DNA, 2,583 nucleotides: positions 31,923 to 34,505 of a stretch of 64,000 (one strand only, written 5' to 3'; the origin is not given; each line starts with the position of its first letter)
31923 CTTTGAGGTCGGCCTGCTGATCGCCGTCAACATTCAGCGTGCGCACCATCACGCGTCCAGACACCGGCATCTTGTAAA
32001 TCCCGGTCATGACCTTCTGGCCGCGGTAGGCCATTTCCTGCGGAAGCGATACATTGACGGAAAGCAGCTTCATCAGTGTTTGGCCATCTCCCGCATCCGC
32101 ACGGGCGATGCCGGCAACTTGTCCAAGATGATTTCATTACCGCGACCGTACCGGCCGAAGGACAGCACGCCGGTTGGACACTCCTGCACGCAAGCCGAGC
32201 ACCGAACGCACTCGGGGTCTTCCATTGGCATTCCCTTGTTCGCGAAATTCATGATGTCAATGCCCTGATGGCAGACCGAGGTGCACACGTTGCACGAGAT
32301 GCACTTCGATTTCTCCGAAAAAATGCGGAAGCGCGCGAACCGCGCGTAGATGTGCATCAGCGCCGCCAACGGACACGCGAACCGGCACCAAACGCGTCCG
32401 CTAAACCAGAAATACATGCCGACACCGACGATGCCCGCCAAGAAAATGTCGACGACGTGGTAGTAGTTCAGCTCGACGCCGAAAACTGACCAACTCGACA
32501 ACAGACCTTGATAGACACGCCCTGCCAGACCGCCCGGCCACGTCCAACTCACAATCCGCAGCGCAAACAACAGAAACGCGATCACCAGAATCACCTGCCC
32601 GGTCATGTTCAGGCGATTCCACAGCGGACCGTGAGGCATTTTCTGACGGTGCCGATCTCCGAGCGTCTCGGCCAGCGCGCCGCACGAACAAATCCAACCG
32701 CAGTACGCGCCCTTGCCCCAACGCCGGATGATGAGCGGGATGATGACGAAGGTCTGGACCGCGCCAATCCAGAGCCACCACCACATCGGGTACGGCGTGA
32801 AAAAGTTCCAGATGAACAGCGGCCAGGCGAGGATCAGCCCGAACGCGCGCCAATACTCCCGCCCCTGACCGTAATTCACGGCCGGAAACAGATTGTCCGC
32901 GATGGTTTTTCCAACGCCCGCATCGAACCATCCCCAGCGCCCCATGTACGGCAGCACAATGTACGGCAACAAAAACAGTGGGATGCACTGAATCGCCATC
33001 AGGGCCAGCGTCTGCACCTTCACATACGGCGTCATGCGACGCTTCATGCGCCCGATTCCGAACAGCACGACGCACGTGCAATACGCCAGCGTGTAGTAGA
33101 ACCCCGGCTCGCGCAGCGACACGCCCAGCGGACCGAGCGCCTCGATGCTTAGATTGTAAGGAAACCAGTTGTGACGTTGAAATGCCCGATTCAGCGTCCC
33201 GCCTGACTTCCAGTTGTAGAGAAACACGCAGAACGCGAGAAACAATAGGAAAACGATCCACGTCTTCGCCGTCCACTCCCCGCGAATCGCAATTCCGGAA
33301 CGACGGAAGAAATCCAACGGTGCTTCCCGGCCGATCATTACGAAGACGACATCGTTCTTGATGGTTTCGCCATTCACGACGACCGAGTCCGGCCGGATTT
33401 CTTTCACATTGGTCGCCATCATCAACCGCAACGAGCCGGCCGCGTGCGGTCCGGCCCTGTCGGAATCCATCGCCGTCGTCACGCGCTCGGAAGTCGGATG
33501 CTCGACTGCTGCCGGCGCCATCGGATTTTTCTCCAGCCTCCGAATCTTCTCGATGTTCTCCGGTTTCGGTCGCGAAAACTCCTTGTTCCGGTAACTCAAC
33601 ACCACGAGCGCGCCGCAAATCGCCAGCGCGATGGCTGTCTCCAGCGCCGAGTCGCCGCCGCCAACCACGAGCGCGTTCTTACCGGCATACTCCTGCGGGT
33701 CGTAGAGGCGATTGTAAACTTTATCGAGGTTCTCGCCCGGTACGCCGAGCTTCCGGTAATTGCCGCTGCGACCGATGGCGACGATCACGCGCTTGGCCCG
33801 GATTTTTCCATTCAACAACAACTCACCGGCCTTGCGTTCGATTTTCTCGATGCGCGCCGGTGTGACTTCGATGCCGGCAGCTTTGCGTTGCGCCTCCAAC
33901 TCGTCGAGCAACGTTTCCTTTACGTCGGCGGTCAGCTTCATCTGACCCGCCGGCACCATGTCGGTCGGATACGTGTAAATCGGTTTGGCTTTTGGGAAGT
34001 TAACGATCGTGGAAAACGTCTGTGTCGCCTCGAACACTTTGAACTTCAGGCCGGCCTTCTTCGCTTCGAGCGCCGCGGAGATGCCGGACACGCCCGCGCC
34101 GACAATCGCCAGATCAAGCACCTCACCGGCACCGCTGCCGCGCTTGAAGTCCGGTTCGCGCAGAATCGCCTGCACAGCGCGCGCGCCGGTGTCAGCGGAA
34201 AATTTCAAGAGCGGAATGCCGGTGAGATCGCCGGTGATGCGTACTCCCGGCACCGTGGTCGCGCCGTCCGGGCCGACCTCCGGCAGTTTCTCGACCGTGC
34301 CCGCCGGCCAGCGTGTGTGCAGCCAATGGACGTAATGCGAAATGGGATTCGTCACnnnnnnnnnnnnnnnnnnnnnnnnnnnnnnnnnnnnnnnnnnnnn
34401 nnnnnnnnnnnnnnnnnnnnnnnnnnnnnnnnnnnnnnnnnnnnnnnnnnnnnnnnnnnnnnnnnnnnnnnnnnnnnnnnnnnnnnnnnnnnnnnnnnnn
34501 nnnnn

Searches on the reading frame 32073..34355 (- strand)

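Call 75: search_protein_families(library=pfam, proteins=[window:32073-34355:-], max_evalue=0.00001)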
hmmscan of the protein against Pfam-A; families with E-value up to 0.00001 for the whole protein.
window:32073-34355:- (760 aa): 7 families
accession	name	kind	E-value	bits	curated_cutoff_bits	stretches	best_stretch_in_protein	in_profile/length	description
PF13738.12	Pyr_redox_3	-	2.7e-24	86.4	30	1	84-357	2-281/305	Pyridine nucleotide-disulphide oxidoreductase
PF07992.20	Pyr_redox_2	-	1.5e-20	74.2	26.1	1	81-359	2-255/291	Pyridine nucleotide-disulphide oxidoreductase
PF12801.12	Fer4_5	-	1.8e-07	31.5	22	0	528-572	4-44/48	4Fe-4S binding domain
PF14697.11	Fer4_21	-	3.7e-07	30.6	35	1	682-728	5-53/59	4Fe-4S dicluster domain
PF00070.33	Pyr_redox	-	9.9e-07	29.6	22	0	228-270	2-44/82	Pyridine nucleotide-disulphide oxidoreductase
PF13237.11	Fer4_10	-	1.2e-06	28.8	25.5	1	679-727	3-53/53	4Fe-4S dicluster domain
PF13187.11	Fer4_9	-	1.7e-06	28.4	27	1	684-730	1-51/52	4Fe-4S dicluster domain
